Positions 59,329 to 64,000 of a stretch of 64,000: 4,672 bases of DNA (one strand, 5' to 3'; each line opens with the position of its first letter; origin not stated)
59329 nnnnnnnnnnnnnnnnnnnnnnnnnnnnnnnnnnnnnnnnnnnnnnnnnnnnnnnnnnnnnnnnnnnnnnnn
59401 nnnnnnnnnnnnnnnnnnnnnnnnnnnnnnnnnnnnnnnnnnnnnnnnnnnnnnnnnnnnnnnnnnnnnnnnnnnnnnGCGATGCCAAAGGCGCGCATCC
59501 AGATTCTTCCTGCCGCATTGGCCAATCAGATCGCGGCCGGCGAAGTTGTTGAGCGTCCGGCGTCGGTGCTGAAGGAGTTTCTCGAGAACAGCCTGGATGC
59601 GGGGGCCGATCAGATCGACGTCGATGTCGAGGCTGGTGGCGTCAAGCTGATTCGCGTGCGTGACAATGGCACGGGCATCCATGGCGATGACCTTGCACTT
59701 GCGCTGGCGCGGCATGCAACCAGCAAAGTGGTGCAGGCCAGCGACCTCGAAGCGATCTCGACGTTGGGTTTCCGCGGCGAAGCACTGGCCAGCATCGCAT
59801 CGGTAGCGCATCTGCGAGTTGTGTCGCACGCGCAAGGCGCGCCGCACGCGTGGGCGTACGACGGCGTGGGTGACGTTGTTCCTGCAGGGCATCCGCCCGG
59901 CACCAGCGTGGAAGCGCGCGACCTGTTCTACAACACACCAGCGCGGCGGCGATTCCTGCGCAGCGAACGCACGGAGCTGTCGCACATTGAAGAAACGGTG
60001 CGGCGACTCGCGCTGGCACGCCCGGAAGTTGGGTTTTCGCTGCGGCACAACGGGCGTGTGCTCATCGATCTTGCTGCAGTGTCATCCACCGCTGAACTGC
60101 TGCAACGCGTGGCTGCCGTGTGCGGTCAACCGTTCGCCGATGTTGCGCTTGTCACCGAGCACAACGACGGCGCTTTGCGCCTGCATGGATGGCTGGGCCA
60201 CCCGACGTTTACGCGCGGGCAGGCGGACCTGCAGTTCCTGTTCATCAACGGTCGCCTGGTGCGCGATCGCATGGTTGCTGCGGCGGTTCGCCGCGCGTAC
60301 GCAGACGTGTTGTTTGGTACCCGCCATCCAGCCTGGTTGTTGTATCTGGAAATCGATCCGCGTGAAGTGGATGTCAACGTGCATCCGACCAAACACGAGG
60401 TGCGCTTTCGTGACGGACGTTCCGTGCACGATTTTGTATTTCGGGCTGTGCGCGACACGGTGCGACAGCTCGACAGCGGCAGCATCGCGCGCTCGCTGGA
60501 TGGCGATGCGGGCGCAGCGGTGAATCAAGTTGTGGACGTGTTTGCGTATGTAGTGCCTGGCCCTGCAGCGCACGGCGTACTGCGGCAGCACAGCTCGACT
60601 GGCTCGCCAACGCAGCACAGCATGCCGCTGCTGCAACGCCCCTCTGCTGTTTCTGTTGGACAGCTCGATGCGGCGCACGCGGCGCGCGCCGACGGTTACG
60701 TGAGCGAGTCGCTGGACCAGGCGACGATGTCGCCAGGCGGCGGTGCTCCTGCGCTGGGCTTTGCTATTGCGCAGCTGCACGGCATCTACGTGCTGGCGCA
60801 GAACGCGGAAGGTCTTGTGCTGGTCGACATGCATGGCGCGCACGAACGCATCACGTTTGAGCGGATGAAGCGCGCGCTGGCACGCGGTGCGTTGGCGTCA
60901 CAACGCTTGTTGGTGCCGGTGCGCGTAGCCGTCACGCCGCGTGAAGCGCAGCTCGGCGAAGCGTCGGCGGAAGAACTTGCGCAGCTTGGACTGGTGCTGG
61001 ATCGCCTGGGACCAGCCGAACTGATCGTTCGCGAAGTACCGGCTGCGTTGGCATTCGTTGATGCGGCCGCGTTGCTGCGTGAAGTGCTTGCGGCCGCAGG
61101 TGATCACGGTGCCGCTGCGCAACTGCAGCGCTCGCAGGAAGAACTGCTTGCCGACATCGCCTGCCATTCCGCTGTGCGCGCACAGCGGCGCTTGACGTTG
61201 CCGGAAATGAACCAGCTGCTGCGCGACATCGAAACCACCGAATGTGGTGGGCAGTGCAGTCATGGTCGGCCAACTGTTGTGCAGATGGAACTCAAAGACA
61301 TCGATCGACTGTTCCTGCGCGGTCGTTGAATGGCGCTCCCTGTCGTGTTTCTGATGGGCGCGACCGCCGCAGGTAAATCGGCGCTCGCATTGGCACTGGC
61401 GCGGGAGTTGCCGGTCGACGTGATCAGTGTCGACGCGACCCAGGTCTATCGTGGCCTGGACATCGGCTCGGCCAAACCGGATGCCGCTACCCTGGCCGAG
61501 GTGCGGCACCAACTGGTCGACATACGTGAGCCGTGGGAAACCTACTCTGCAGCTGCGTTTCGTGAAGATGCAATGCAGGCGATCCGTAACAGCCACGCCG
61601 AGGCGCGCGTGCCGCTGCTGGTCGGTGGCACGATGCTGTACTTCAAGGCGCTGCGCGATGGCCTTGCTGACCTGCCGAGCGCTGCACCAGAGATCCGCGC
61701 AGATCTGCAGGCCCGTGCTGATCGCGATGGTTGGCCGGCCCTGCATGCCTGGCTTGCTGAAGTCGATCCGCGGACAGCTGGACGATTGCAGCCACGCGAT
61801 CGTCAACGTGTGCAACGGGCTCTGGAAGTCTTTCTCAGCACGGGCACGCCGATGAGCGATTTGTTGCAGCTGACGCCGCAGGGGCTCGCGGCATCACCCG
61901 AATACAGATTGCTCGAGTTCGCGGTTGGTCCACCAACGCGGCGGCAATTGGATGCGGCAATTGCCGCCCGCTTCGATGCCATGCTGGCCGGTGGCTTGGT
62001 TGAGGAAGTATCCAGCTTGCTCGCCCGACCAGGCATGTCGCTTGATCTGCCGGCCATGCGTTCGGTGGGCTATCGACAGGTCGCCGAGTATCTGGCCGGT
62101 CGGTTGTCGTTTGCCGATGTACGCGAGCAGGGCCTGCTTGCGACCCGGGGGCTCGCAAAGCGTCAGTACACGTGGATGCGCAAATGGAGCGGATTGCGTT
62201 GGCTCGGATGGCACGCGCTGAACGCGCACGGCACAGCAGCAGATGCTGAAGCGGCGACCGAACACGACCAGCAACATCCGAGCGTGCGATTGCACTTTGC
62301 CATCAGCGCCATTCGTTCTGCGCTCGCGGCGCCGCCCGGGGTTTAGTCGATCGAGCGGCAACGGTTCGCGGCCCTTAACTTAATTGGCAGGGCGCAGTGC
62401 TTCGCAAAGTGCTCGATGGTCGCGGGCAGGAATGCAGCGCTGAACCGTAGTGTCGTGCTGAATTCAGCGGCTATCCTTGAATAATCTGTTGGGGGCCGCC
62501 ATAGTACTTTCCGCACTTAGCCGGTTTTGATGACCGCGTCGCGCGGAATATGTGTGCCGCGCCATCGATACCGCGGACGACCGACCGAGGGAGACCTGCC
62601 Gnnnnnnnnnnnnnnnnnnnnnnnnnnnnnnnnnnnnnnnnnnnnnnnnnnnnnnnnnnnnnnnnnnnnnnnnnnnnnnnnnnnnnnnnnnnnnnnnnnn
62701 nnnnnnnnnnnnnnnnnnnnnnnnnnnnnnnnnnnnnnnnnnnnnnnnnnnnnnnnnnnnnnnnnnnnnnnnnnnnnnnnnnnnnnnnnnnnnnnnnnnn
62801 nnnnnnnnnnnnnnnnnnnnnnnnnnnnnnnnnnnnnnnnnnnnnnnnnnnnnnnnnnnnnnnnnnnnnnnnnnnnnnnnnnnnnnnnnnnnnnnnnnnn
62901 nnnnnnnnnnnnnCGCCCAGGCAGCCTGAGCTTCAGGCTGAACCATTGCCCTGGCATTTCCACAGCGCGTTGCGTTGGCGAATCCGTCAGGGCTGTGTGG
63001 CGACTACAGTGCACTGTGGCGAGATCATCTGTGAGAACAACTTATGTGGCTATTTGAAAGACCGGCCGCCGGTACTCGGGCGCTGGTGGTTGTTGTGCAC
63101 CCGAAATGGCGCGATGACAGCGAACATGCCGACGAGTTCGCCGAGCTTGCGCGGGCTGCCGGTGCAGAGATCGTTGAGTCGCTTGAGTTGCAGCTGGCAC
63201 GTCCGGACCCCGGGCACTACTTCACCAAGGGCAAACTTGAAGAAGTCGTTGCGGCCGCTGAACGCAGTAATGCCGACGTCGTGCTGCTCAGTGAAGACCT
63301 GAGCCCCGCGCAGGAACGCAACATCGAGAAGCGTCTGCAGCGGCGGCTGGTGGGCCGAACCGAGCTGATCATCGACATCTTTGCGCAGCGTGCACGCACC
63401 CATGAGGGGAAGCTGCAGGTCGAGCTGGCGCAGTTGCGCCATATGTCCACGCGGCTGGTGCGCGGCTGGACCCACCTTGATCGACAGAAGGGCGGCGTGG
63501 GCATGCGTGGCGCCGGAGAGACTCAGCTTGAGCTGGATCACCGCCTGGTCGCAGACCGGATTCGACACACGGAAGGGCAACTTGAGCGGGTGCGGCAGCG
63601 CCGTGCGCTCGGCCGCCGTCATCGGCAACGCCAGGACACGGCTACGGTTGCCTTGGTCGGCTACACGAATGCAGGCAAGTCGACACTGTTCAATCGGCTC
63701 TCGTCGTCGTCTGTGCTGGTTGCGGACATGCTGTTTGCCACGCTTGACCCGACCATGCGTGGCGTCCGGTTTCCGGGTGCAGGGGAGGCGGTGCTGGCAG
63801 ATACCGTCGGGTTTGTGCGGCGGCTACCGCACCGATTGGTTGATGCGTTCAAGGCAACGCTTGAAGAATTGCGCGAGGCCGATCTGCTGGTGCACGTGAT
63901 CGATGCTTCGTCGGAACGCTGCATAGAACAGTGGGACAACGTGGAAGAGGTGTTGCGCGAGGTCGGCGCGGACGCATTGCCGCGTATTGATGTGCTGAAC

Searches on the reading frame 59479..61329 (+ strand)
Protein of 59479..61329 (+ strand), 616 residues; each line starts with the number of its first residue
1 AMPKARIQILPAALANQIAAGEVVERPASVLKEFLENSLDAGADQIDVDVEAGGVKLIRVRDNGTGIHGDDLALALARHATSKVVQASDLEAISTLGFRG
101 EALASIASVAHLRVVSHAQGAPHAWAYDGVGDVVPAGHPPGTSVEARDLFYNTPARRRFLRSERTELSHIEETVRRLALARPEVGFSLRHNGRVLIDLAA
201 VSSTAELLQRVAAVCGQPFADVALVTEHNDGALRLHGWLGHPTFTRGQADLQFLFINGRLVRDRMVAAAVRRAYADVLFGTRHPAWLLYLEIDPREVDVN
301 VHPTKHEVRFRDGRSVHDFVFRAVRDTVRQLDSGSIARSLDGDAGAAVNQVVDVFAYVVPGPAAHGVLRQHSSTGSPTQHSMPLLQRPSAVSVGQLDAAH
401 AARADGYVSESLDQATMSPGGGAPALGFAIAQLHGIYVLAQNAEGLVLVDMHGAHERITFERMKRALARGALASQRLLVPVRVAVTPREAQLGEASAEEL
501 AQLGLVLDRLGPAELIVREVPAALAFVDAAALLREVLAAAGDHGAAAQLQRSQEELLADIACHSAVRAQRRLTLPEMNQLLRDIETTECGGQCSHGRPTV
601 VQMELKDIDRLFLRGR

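Call 30: search_protein_families(library=pfam, proteins=[window:59479-61329:+], max_evalue=0.00001)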
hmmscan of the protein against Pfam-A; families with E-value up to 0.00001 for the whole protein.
window:59479-61329:+ (616 aa): 4 families
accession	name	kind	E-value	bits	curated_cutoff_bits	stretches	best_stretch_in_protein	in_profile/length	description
PF08676.16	MutL_C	-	5.8e-43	146.4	25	1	430-572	1-142/142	MutL C terminal dimerisation domain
PF01119.25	DNA_mis_repair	-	7.2e-38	129.3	26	1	212-327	2-117/119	DNA mismatch repair protein, C-terminal domain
PF13589.12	HATPase_c_3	-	6.6e-12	46.1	25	1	28-121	4-97/137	Histidine kinase-, DNA gyrase B-, and HSP90-like ATPase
PF02518.31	HATPase_c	-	2.2e-06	28.5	26.4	1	25-81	4-63/111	Histidine kinase-, DNA gyrase B-, and HSP90-like ATPase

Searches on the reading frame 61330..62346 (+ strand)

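Call 30: search_protein_families(library=pfam, proteins=[window:61330-62346:+], max_evalue=0.00001)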
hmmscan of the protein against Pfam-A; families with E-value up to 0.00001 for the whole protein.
window:61330-62346:+ (338 aa): 2 families
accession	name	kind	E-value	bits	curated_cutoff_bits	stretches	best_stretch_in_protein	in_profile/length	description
PF01715.23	IPPT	-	1e-78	264.8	23.6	1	38-285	1-242/243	IPP transferase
PF01745.22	IPT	-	1.7e-08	34.6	20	1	6-101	4-99/233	Isopentenyl transferase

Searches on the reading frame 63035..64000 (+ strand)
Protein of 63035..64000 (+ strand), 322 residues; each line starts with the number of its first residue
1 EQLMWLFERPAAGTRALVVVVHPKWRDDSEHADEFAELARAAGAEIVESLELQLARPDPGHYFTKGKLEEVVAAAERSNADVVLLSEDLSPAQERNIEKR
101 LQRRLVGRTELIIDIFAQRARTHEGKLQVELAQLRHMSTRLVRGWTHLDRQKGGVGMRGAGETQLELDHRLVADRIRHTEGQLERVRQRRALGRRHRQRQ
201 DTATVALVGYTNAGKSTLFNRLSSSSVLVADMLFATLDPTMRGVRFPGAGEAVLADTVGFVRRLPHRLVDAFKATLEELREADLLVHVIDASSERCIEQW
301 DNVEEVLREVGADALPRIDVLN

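Call 30: search_protein_families(library=pfam, proteins=[window:63035-64000:+], max_evalue=0.00001)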
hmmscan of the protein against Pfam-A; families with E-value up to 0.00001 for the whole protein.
window:63035-64000:+ (322 aa): 3 families
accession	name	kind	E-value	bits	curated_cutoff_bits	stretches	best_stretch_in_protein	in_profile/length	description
PF16360.10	GTP-bdg_M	-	7.1e-27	94.2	29.5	1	119-197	1-79/79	GTP-binding GTPase Middle Region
PF13167.11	GTP-bdg_N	-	6.9e-25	87.9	25.4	1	30-117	2-89/89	GTP-binding GTPase N-terminal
PF01926.29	MMR_HSR1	-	4.1e-21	75.6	21.9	1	204-309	1-102/113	50S ribosome-binding GTPase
